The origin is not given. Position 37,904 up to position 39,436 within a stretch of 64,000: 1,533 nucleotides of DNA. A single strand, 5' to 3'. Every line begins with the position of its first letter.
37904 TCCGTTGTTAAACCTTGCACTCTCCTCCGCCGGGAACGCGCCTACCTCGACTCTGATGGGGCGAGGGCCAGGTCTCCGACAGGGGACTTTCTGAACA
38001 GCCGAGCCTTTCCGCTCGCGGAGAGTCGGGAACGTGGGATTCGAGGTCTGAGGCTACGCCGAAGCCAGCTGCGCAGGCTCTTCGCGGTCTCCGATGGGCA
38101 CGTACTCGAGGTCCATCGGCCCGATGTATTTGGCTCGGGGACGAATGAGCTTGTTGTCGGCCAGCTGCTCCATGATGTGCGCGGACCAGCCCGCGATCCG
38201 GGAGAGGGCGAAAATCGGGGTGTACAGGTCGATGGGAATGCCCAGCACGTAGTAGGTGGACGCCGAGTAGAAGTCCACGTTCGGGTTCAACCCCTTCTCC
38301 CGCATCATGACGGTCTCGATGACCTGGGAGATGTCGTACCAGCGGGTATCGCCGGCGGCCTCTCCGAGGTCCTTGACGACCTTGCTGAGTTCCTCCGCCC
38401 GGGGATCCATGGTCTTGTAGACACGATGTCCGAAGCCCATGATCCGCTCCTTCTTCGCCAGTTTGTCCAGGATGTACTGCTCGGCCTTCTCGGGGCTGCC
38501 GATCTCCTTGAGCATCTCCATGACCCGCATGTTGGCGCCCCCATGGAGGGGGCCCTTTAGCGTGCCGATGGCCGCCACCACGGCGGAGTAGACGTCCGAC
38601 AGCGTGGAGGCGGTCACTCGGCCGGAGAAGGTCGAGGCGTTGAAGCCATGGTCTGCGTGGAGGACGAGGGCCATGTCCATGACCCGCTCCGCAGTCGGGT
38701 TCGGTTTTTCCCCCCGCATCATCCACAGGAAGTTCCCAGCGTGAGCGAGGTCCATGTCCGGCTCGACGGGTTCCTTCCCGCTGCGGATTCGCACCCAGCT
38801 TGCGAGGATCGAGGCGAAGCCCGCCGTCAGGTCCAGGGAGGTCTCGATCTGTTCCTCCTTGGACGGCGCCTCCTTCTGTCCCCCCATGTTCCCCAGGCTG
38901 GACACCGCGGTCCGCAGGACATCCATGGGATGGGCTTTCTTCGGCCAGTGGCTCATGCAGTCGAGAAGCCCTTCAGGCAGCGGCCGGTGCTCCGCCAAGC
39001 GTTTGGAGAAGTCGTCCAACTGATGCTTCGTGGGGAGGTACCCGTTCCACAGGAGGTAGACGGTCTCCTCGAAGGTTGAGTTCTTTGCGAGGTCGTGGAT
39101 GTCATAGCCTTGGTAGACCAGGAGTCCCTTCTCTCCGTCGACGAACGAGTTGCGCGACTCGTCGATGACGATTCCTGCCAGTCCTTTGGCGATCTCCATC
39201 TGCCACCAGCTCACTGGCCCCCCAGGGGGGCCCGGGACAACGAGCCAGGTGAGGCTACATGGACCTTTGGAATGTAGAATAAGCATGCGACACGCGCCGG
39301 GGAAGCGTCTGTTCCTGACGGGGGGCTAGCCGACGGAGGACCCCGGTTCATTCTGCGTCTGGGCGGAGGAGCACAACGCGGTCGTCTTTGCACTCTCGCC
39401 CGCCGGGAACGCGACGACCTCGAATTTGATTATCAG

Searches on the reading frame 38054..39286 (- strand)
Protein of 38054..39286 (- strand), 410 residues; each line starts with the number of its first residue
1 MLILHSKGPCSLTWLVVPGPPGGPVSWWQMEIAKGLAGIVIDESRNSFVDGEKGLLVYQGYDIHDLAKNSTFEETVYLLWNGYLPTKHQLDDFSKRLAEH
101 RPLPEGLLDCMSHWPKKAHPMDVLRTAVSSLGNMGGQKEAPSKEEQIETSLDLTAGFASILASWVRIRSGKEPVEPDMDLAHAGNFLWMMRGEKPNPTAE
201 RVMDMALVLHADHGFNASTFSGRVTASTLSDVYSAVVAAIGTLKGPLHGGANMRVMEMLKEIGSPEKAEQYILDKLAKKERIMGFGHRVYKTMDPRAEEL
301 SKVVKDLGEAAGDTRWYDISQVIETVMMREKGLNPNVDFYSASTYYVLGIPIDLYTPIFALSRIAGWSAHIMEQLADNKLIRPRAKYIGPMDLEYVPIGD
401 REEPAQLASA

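Call 9: search_protein_families(library=pfam, proteins=[window:38054-39286:-])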
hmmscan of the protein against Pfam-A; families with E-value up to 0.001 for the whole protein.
window:38054-39286:- (410 aa): 1 family
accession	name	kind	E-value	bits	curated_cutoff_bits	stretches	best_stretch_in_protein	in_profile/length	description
PF00285.26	Citrate_synt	-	6.2e-141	470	27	1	35-384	1-357/357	Citrate synthase, C-terminal domain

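Call 16: find_homologous_proteins(query=window:38054-39199:-, max_evalue=1e-50)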
Query window:38054-39199:- (381 aa): 8000 proteins with E <= 1e-50 among 8000 candidates; the best 120 are listed.
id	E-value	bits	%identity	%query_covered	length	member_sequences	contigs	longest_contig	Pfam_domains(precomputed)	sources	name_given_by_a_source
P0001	2.5e-255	864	100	100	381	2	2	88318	PF00285.27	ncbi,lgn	ncbi:MAG: citrate/2-methylcitrate synthase [Thermoplasmata archaeon]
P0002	6.1e-243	824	95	100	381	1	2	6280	PF00285.27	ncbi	ncbi:MAG: citrate synthase [Thermoplasmata archaeon]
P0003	5.5e-216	735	84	99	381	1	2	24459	PF00285.27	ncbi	-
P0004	1.1e-211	721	83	98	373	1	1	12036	PF00285.27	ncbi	-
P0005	9.5e-211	718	83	100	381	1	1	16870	PF00285.27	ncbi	-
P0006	2.5e-210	716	82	100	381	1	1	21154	PF00285.27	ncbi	-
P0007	4.0e-209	712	81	100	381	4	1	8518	PF00285.27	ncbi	-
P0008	2.5e-197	673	79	97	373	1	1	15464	PF00285.27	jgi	jgi:citrate synthase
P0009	7.0e-195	665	78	98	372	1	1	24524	PF00285.27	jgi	jgi:citrate synthase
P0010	5.0e-191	653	77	97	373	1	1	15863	PF00285.27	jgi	jgi:citrate synthase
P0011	4.1e-189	646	75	98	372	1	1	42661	PF00285.27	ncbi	-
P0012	3.0e-188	644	76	98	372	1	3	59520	PF00285.27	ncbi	-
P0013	1.1e-181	622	74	98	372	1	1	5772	PF00285.27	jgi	jgi:citrate synthase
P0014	6.1e-144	498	59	97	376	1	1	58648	PF00285.27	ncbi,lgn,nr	ncbi:MAG: citrate synthase [Euryarchaeota archaeon]|nr:citrate synthase [Euryarchaeota archaeon]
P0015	3.1e-143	496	60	97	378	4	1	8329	PF00285.27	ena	-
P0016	1.4e-142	493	59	97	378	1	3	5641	PF00285.27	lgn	-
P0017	4.4e-141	488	59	97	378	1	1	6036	PF00285.27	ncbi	ncbi:MAG TPA: citrate synthase [Bacillota bacterium]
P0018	8.0e-140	484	58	96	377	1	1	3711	PF00285.27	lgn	-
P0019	4.6e-139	482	59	98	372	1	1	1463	PF00285.27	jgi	jgi:citrate synthase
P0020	1.3e-137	477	57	97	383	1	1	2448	PF00285.27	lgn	-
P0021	1.3e-137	477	58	98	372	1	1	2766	PF00285.27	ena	-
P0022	2.2e-137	476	57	97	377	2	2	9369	PF00285.27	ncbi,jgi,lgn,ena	-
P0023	2.7e-137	476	57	97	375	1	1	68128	PF00285.27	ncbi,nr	ncbi:MAG: citrate synthase [Kyrpidia sp.]|nr:citrate synthase [Kyrpidia sp.]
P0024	1.0e-136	474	57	97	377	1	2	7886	PF00285.27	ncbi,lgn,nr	ncbi:MAG: citrate synthase [Alicyclobacillaceae bacterium]|nr:citrate synthase [Alicyclobacillaceae 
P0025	2.0e-136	473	58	97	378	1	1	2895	PF00285.27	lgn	-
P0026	2.0e-136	473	57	97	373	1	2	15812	PF00285.27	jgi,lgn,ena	-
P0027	2.2e-136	473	56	97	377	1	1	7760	PF00285.27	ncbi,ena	ncbi:MAG TPA: citrate synthase [Bacillota bacterium]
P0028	2.6e-136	473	57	96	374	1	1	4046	PF00285.27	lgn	-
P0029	3.0e-136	473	57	96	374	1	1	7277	PF00285.27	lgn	-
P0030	4.4e-136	472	57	96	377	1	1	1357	PF00285.27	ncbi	-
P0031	8.3e-136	471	57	97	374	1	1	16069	PF00285.27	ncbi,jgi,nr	ncbi:MAG: citrate synthase [Bacillota bacterium]|nr:MAG: citrate synthase [Bacillota bacterium]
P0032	1.3e-135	470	56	97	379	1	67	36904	PF00285.27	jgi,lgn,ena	jgi:citrate synthase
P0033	2.9e-135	469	56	96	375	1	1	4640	PF00285.27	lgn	-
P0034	3.2e-135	469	57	96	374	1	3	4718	PF00285.27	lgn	-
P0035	3.3e-135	469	57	97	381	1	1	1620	PF00285.27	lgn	-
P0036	3.3e-135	469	58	96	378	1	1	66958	PF00285.27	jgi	jgi:citrate synthase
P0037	5.2e-135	468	57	96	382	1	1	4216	PF00285.27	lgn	-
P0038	5.4e-135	468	56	96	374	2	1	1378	PF00285.27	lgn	-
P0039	6.4e-135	468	56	97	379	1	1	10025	PF00285.27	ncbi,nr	ncbi:MAG TPA: citrate synthase [Pyrinomonadaceae bacterium]|nr:citrate synthase [Pyrinomonadaceae ba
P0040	6.4e-135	468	57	96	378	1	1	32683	PF00285.27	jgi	jgi:citrate synthase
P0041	9.4e-135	468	56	98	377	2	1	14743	PF00285.27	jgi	-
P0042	1.2e-134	467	56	97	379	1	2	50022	PF00285.27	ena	-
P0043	1.3e-134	467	57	96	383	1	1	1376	PF00285.27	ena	-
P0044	1.3e-134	467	57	97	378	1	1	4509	PF00285.27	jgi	jgi:citrate synthase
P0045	1.5e-134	467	56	98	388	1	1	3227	PF00285.27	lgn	-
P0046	1.9e-134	467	57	97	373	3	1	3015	PF00285.27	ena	-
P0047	2.2e-134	466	57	96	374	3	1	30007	PF00285.27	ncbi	ncbi:MAG TPA: citrate synthase [Thermaerobacter sp.]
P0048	2.2e-134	466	57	96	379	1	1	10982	PF00285.27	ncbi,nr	ncbi:MAG: citrate synthase [Acidobacteria bacterium]|nr:citrate synthase [Acidobacteriota bacterium]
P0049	2.7e-134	466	57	96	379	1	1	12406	PF00285.27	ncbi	-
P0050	3.6e-134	466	57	96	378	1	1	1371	PF00285.27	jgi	jgi:citrate synthase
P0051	3.7e-134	466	56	96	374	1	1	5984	PF00285.27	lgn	-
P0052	3.8e-134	466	57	96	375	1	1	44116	PF00285.27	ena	-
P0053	5.1e-134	465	57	96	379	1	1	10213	PF00285.27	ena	-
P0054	5.4e-134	465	56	96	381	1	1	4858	PF00285.27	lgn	-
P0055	5.4e-134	465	56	96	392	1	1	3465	PF00285.27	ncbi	-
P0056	5.5e-134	465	57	96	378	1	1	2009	PF00285.27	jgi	-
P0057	6.1e-134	465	57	97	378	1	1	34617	PF00285.27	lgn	-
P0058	7.0e-134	465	57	96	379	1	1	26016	PF00285.27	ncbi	ncbi:MAG TPA: citrate synthase [Blastocatellia bacterium]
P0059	7.0e-134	465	57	96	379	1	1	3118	PF00285.27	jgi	jgi:citrate synthase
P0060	9.3e-134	464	56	97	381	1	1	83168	PF00285.27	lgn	-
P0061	9.6e-134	464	57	98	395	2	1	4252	PF00285.27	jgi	jgi:citrate synthase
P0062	1.0e-133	464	54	97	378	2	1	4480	PF00285.27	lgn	-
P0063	1.1e-133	464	56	96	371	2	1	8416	PF00285.27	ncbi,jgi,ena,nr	ncbi:MAG TPA: citrate synthase [Terriglobia bacterium]|nr:citrate synthase [Terriglobia bacterium]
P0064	1.2e-133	464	55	96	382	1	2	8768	PF00285.27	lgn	-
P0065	1.2e-133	464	56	97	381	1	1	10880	PF00285.27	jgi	jgi:citrate synthase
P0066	1.3e-133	464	56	97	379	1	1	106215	PF00285.27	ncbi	ncbi:MAG: citrate synthase [Pyrinomonadaceae bacterium]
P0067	1.3e-133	464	57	98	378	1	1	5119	PF00285.27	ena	-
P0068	1.4e-133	464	57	97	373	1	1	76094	PF00285.27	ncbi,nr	ncbi:MAG: citrate synthase [Acidobacteria bacterium]|nr:MAG: citrate synthase [Acidobacteriota bacte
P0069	1.4e-133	464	57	96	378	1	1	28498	PF00285.27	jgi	jgi:citrate synthase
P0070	1.4e-133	464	56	97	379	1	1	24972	PF00285.27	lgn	-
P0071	1.5e-133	464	56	96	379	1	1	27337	PF00285.27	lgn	-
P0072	1.6e-133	464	55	97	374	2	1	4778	PF00285.27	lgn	-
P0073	1.8e-133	463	56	96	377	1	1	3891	PF00285.27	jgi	jgi:citrate synthase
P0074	2.0e-133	463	56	96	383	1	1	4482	PF00285.27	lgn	-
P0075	2.1e-133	463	55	96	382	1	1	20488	PF00285.27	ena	-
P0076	2.5e-133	463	57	96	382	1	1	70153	PF00285.27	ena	-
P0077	2.9e-133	463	57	96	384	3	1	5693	PF00285.27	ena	-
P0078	3.4e-133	462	58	97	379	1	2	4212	PF00285.27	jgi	jgi:citrate synthase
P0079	4.1e-133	462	57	97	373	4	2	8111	PF00285.27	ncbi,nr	ncbi:MAG: citrate synthase [Acidobacteria bacterium]|nr:citrate synthase [Acidobacteriota bacterium]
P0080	4.2e-133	462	57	96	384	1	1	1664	PF00285.27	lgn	-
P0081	7.3e-133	461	56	96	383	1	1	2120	PF00285.27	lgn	-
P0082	7.5e-133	461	56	96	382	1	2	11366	PF00285.27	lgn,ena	-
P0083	7.5e-133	461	56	96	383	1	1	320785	PF00285.27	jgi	jgi:citrate synthase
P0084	7.7e-133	461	56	97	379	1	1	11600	PF00285.27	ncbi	ncbi:MAG: citrate/2-methylcitrate synthase [Pyrinomonadaceae bacterium]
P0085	8.1e-133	461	56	97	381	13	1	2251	PF00285.27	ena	-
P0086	8.2e-133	461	56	96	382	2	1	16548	PF00285.27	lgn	-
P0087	8.3e-133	461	56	98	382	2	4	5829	PF00285.27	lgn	-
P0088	9.3e-133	461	55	97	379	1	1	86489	PF00285.27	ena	-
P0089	9.5e-133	461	57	96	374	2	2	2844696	PF00285.27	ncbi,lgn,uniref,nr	ncbi:citrate synthase [Thermaerobacter marianensis DSM 12885]|uniref:Citrate synthase n=1 Tax=Therma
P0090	1.0e-132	461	54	97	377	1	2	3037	PF00285.27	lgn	-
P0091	1.0e-132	461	56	97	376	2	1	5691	PF00285.27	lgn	-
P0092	1.1e-132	461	57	96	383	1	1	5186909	PF00285.27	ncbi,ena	-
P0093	1.2e-132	461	56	97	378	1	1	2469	PF00285.27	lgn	-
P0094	1.3e-132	461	56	96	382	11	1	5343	PF00285.27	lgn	-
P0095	1.4e-132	460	57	96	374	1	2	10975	PF00285.27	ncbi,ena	ncbi:MAG TPA: citrate synthase [Thermaerobacter sp.]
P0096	1.4e-132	460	55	98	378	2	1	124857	PF00285.27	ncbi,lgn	-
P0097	1.8e-132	460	57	96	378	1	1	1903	PF00285.27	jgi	jgi:citrate synthase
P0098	2.0e-132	460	56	97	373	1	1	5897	PF00285.27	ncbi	-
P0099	2.1e-132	460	55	96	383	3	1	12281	PF00285.27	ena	-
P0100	2.2e-132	460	56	97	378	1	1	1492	PF00285.27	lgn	-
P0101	2.4e-132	460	57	96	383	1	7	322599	PF00285.27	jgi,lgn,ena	-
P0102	2.5e-132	460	56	96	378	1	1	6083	PF00285.27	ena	-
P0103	2.5e-132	460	56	97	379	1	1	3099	PF00285.27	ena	-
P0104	2.6e-132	460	56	96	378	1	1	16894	PF00285.27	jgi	jgi:2-methylcitrate synthase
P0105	2.6e-132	460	56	96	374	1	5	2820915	PF00285.27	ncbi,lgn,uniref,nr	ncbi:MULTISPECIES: citrate synthase [Thermaerobacter]|uniref:Citrate synthase n=1 Tax=Thermaerobacte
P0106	2.7e-132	460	56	96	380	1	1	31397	PF00285.27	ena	-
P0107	2.7e-132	460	56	96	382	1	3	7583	PF00285.27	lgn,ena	-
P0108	3.2e-132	459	57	97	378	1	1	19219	PF00285.27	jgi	jgi:citrate synthase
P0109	3.2e-132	459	57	98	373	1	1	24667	PF00285.27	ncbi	-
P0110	3.3e-132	459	56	96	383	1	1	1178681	PF00285.27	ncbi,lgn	-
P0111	3.3e-132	459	56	96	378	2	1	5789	PF00285.27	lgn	-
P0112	3.4e-132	459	56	96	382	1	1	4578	PF00285.27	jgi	jgi:citrate synthase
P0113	3.5e-132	459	55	97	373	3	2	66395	PF00285.27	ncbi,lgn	-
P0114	3.9e-132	459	56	97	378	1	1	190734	PF00285.27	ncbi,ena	-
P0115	4.4e-132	459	56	97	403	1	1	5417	PF00285.27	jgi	jgi:citrate synthase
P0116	4.4e-132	459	56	98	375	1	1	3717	PF00285.27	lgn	-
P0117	5.5e-132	458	55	97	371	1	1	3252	PF00285.27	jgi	jgi:citrate synthase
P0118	6.1e-132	458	56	96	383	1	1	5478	PF00285.27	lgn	-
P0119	6.2e-132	458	56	96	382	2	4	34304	PF00285.27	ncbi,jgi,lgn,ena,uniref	ncbi:MAG: citrate synthase [Pyrinomonas sp.]|uniref:citrate synthase n=1 Tax=Pyrinomonas sp. TaxID=2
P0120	6.3e-132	458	57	97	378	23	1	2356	PF00285.27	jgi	jgi:2-methylcitrate synthase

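Call 17: find_encoding_contigs(protein=P0001, flank=5000, max_places=4)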
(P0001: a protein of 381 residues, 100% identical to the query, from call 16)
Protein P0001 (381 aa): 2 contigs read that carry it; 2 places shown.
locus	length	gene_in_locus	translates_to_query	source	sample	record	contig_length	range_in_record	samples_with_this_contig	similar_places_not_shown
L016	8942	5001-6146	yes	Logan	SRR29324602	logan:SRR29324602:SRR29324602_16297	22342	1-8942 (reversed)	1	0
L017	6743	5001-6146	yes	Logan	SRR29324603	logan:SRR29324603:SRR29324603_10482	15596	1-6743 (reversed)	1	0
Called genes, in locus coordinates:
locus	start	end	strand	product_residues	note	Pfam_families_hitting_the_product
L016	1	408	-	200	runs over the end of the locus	PF13489:Methyltransf_23, PF05175:MTS (weak), PF13847:Methyltransf_31, PF08241:Methyltransf_11, PF08242:Methyltransf_12, PF13649:Methyltransf_25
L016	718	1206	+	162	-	PF02776:TPP_enzyme_N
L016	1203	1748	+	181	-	PF02775:TPP_enzyme_C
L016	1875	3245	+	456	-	PF07690:MFS_1, PF00083:Sugar_tr, PF07690:MFS_1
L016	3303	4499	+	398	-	PF02515:CoA_transf_3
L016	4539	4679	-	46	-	-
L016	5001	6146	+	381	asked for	PF00285:Citrate_synt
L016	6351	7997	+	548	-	PF01128:IspD, PF02348:CTP_transf_3 (weak), PF12804:NTP_transf_3, PF02625:XdhC_CoxI, PF13478:XdhC_C, PF04945:YHS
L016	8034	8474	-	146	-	PF06240:COXG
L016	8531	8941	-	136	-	?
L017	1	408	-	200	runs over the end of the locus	PF13489:Methyltransf_23, PF05175:MTS (weak), PF13847:Methyltransf_31, PF08241:Methyltransf_11, PF08242:Methyltransf_12, PF13649:Methyltransf_25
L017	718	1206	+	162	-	PF02776:TPP_enzyme_N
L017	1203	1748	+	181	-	PF02775:TPP_enzyme_C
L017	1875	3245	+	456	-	PF07690:MFS_1, PF00083:Sugar_tr, PF07690:MFS_1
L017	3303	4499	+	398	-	PF02515:CoA_transf_3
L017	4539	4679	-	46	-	-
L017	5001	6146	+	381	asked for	PF00285:Citrate_synt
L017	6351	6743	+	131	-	?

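Call 18: find_encoding_contigs(protein=P0002, flank=5000, max_places=4)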
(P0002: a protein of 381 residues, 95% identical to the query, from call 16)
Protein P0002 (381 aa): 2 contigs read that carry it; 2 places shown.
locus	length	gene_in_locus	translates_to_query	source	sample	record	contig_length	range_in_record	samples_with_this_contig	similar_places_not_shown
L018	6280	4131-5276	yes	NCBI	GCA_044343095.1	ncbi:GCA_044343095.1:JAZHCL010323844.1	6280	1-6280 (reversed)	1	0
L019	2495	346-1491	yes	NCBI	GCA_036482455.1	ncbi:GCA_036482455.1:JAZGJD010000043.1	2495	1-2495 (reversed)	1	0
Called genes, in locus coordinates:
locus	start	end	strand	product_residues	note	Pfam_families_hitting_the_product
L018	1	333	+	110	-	?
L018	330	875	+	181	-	PF02775:TPP_enzyme_C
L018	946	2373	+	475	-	PF00083:Sugar_tr, PF07690:MFS_1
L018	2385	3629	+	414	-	PF02515:CoA_transf_3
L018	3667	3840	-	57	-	-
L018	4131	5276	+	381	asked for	PF00285:Citrate_synt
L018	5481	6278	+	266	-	?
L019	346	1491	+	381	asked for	PF00285:Citrate_synt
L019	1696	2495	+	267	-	PF01128:IspD, PF02348:CTP_transf_3 (weak), PF12804:NTP_transf_3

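Call 19: find_encoding_contigs(protein=P0003, flank=5000, max_places=4)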
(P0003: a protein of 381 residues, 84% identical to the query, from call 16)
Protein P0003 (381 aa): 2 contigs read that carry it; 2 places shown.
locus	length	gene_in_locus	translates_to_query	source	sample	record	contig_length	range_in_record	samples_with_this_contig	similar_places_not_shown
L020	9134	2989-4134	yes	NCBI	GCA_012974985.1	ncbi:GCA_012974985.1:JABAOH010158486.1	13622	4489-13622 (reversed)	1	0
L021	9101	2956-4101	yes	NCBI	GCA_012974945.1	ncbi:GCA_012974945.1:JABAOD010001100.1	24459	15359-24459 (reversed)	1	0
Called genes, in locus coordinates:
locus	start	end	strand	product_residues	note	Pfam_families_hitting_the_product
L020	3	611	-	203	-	?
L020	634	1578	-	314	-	PF02687:FtsX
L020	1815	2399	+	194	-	PF00005:ABC_tran, PF13304:AAA_21 (faint)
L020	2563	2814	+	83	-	-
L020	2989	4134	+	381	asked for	PF00285:Citrate_synt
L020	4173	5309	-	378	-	-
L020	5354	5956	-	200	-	-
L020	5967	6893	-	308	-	PF11376:DUF3179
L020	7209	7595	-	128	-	-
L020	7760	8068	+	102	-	-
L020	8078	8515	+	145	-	-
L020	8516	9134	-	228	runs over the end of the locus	-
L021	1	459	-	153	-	?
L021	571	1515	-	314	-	PF02687:FtsX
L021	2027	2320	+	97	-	PF00005:ABC_tran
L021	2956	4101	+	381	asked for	PF00285:Citrate_synt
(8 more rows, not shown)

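Call 25: find_encoding_contigs(protein=P0005, flank=5000, max_places=3)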
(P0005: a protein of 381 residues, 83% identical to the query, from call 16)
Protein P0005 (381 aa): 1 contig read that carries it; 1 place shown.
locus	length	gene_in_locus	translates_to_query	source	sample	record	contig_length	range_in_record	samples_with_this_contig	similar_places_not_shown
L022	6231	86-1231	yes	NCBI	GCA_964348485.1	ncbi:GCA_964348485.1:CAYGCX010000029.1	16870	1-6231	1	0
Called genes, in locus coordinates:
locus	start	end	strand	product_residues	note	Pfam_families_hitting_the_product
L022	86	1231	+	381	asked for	PF00285:Citrate_synt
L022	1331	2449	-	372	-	PF00285:Citrate_synt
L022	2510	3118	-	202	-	-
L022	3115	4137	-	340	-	PF11376:DUF3179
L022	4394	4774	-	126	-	-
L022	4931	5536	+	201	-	PF11528:DUF3224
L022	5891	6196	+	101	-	-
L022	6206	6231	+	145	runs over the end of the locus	-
